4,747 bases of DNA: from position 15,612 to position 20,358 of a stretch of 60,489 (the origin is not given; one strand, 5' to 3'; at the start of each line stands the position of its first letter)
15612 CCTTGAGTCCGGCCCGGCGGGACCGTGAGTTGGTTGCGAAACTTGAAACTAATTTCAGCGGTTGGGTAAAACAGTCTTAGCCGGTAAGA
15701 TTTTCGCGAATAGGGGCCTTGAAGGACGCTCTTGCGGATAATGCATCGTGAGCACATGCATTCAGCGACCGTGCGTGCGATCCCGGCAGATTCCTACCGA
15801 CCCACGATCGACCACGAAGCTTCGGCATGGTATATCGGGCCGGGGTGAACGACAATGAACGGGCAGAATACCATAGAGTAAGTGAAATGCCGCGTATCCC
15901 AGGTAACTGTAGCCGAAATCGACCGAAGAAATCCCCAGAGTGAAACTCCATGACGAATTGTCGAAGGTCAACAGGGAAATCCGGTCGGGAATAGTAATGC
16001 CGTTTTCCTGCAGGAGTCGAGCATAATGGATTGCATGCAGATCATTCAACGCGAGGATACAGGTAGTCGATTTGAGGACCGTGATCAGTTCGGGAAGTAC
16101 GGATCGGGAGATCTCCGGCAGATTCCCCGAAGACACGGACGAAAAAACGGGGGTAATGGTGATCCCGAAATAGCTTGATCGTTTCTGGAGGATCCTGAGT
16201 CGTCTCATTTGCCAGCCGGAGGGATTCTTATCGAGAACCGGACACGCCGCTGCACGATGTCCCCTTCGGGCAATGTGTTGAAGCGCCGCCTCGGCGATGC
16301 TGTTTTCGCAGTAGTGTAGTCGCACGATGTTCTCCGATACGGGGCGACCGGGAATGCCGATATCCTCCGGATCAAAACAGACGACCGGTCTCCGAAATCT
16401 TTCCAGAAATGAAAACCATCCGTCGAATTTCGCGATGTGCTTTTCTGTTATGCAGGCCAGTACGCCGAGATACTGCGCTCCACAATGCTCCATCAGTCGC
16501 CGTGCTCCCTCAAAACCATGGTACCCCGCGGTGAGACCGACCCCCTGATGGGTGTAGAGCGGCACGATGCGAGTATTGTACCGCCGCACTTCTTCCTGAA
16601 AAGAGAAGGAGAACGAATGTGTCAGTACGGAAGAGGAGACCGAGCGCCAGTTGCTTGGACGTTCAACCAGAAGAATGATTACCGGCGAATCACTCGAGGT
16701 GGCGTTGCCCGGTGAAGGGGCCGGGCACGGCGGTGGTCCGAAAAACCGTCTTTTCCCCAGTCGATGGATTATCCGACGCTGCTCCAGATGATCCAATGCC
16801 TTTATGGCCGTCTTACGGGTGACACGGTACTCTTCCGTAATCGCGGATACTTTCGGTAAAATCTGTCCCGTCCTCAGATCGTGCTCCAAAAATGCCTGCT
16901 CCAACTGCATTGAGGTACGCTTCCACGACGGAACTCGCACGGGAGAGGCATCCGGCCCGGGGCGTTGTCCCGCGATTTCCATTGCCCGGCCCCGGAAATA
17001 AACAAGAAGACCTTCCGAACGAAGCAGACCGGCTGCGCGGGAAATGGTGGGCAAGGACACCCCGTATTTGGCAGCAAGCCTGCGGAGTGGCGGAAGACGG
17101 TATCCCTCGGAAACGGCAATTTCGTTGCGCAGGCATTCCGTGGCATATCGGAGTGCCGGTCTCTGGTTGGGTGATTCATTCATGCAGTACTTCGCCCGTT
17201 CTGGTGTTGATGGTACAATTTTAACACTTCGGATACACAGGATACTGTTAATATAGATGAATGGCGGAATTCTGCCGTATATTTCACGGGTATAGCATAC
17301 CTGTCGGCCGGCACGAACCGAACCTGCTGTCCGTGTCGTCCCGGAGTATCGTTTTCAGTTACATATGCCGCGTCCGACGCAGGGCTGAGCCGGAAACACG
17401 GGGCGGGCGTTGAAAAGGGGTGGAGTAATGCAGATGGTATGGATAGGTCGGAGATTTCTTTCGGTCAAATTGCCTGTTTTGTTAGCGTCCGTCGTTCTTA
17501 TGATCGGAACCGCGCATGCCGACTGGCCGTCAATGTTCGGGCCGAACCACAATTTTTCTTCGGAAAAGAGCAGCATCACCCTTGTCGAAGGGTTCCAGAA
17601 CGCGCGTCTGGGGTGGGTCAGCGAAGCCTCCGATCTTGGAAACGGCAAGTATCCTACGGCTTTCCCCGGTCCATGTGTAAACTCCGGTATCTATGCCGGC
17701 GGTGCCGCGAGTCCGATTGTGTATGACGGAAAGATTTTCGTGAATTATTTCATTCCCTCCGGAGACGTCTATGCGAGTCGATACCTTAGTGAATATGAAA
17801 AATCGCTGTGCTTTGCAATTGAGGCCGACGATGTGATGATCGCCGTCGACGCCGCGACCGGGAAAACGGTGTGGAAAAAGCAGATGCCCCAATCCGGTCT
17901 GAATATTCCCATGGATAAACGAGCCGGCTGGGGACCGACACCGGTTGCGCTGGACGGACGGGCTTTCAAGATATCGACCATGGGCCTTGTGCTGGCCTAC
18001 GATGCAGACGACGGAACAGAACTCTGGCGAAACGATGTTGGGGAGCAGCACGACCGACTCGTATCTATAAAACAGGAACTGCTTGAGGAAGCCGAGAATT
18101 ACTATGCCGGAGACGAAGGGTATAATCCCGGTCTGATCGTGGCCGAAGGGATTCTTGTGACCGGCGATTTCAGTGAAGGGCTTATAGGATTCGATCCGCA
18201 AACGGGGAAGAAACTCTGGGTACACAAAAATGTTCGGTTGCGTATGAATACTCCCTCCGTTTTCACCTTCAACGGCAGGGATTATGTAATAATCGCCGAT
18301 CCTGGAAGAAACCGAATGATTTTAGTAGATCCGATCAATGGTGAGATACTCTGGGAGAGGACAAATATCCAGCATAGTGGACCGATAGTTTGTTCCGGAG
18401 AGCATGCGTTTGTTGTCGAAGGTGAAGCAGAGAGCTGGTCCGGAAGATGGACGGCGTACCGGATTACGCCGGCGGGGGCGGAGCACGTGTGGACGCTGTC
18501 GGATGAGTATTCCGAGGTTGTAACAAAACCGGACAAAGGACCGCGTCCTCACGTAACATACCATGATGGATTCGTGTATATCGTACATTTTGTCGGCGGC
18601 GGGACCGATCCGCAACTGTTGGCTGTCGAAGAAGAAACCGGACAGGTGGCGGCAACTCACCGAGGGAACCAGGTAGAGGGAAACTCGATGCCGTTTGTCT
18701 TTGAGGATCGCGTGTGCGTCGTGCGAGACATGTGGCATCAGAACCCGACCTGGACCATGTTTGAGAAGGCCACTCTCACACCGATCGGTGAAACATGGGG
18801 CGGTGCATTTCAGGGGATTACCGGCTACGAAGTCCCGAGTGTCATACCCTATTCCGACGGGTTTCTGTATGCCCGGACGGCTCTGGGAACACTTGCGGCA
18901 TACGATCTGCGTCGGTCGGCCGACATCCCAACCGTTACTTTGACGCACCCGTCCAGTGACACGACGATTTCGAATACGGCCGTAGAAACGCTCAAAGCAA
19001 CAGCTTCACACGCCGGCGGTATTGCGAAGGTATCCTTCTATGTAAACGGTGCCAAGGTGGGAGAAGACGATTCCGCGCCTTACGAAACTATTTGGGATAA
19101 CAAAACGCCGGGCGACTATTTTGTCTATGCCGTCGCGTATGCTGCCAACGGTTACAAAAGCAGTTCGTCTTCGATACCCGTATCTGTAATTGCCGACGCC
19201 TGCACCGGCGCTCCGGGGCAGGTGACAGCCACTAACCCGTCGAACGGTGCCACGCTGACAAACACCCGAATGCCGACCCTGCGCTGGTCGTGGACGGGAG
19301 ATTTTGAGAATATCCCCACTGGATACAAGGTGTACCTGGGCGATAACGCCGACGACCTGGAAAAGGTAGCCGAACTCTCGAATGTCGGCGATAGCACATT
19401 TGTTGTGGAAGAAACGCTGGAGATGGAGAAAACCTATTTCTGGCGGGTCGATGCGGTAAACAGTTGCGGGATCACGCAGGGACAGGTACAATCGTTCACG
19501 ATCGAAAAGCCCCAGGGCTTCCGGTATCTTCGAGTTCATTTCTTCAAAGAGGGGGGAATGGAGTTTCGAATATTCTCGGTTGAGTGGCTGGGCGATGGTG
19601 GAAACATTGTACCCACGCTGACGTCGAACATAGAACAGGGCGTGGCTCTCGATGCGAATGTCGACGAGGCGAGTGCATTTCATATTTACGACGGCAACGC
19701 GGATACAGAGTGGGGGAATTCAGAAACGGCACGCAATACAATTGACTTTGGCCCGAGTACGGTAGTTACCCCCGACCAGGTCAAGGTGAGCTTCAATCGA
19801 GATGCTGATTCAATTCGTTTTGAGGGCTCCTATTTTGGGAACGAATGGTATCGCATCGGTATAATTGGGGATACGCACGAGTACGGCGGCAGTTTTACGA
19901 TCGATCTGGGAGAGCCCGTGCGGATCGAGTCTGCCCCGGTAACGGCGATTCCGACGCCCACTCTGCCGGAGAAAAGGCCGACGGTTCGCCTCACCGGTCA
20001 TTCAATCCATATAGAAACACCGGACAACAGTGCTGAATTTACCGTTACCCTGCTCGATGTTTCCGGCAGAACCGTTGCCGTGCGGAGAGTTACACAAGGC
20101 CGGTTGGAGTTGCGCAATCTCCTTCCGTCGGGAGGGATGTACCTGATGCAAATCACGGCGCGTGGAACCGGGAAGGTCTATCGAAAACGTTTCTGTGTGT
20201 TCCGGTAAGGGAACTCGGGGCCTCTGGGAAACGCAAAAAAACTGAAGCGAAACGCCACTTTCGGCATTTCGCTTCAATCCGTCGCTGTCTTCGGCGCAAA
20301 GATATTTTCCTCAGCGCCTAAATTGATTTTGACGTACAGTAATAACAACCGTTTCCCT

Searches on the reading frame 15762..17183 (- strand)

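Call 10: search_protein_families(library=pfam, proteins=[window:15762-17183:-], max_evalue=0.001)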
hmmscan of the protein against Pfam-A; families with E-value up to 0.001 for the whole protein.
window:15762-17183:- (473 aa): 4 families
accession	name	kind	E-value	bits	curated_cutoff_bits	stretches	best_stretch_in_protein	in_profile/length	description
PF00392.27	GntR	-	1.6e-18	66.6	27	2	93-148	8-63/64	Bacterial regulatory proteins, gntR family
PF13377.12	Peripla_BP_3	-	5.7e-11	43.2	26.5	1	302-462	2-166/167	Periplasmic binding protein-like domain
PF13730.12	HTH_36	-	6.9e-07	29.4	25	0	105-139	21-55/55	Helix-turn-helix domain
PF13545.12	HTH_Crp_2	-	7.2e-05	23.1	27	0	35-69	27-60/70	Crp-like helix-turn-helix domain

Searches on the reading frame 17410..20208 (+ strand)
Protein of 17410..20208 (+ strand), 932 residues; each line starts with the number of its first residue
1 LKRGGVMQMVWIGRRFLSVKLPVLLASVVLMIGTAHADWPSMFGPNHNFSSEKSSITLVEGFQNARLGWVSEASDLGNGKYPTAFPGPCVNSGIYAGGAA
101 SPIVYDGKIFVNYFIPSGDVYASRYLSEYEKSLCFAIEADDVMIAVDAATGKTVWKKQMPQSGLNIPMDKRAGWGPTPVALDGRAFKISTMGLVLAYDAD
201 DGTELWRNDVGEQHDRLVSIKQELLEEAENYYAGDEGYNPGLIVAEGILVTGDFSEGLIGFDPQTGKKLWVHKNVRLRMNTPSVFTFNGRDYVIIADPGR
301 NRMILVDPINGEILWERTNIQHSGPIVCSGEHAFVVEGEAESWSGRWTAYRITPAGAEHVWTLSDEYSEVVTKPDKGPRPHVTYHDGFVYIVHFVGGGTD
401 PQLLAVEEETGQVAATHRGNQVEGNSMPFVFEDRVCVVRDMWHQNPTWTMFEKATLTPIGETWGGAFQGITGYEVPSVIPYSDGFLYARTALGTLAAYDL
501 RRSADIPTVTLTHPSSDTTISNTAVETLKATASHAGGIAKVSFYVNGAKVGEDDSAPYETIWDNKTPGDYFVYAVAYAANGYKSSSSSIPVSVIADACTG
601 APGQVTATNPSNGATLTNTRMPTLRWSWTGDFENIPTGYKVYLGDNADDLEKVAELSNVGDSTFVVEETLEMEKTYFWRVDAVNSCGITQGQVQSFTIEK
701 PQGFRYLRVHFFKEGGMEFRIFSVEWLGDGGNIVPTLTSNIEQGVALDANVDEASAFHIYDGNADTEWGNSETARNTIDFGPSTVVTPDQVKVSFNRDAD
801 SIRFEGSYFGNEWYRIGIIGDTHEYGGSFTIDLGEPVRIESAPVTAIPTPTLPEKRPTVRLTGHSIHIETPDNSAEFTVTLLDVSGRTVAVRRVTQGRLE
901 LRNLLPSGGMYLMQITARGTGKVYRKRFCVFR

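Call 10: search_protein_families(library=pfam, proteins=[window:17410-20208:+], max_evalue=0.001)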
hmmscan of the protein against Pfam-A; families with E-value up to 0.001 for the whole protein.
window:17410-20208:+ (932 aa): 3 families
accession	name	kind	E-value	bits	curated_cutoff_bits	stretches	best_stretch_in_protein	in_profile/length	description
PF13360.13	PQQ_2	-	7.2e-21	75.3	27.6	1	142-318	4-145/233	Outer membrane protein assembly factor BamB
PF17957.7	Big_7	-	1.3e-17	64.6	24.1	1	507-570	1-66/70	Bacterial Ig domain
PF01011.28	PQQ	-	9.1e-11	41.6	26.7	1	192-293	497-595/595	Glucose/ethanol/alcohol dehydrogenase, beta-propeller domain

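Call 38: search_protein_families(library=ncbifam, proteins=[window:17410-20208:+], max_evalue=0.05)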
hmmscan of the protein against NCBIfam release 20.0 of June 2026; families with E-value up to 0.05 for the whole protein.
window:17410-20208:+ (932 aa): 9 families
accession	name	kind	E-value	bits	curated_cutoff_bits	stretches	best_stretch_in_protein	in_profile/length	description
TIGR04528.1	acido_non_PQQ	subfamily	2.8e-12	46.2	650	2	242-296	429-483/493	acido-empty-quinoprotein group A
TIGR03300.1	assembly_YfgL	equivalog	1.4e-10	40.4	285.2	2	128-211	62-134/377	outer membrane protein assembly factor BamB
TIGR03075.1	PQQ_enz_alc_DH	subfamily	2.3e-09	36.4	480.05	1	132-222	121-211/530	PQQ-dependent dehydrogenase, methanol/ethanol family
NF008351.0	PRK11138.1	equivalog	2.2e-08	33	423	2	121-210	59-148/394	outer membrane protein assembly factor BamB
TIGR03074.1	PQQ_membr_DH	subfamily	1.7e-06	26.2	832.65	0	136-168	716-748/783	membrane-bound PQQ-dependent dehydrogenase, glucose/quinate/shikimate family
NF041516.1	PA2928_fam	subfamily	5.5e-06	26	70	1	143-216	71-136/376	PA2928 family protein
TIGR04183.1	Por_Secre_tail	domain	0.00055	19.9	23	1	869-927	13-68/72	T9SS type A sorting domain-containing protein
NF002399.0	PRK01433.1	equivalog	0.0045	15.6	743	1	389-453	194-259/595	Fe-S protein assembly chaperone HscA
NF040673.1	PLuB_PQQ_rpt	exception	0.026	13.4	250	0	163-225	282-342/395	PLuB system PQQ-binding repeat protein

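Call 54: search_solved_structures(query=window:17410-20208:+, max_evalue=0.01)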
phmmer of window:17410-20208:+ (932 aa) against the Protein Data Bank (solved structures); distinct sequences matched with E-value up to 0.01: 19.
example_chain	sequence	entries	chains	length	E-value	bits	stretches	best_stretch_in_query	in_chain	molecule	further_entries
3pdd_A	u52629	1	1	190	8.5e-09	37.1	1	507-592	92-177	Glycoside hydrolase, family 9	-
9kvu_A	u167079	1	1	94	1.2e-05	26.7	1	507-593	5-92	bacterial immunoglobulin domain B1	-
3pe9_A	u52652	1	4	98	2.2e-05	25.9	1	509-592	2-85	Fibronectin(III)-like module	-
3q54_A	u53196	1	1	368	3.1e-05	25.3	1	145-219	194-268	Outer membrane assembly lipoprotein YfgL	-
5ljo_B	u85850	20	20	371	3.2e-05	25.3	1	145-219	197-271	Outer membrane protein assembly factor BamB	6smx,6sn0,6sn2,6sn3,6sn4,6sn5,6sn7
8spr_B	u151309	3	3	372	3.2e-05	25.3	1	145-219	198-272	Outer membrane protein assembly factor BamB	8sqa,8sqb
28jl_B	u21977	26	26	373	3.3e-05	25.3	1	145-219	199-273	Outer membrane protein assembly factor BamB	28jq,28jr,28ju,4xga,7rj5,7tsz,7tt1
3q7m_A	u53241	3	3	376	3.3e-05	25.2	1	145-219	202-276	Lipoprotein yfgL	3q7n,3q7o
2yh3_A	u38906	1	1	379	3.4e-05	25.2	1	145-219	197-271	LIPOPROTEIN YFGL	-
7nri_B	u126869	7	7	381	3.4e-05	25.2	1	145-219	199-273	Outer membrane protein assembly factor BamB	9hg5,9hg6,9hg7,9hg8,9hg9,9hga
3prw_A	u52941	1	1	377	3.4e-05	25.2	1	145-220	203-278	Lipoprotein yfgL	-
5ayw_B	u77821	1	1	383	3.5e-05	25.2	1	145-219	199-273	Outer membrane protein assembly factor BamB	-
3p1l_A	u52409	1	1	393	3.8e-05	25.1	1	145-219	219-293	Lipoprotein yfgL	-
5d0o_B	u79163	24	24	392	3.8e-05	25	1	145-219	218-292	Outer membrane protein assembly factor BamB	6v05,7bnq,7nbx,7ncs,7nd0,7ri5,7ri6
6lyq_B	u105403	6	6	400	4e-05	25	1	145-219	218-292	Outer membrane protein assembly factor BamB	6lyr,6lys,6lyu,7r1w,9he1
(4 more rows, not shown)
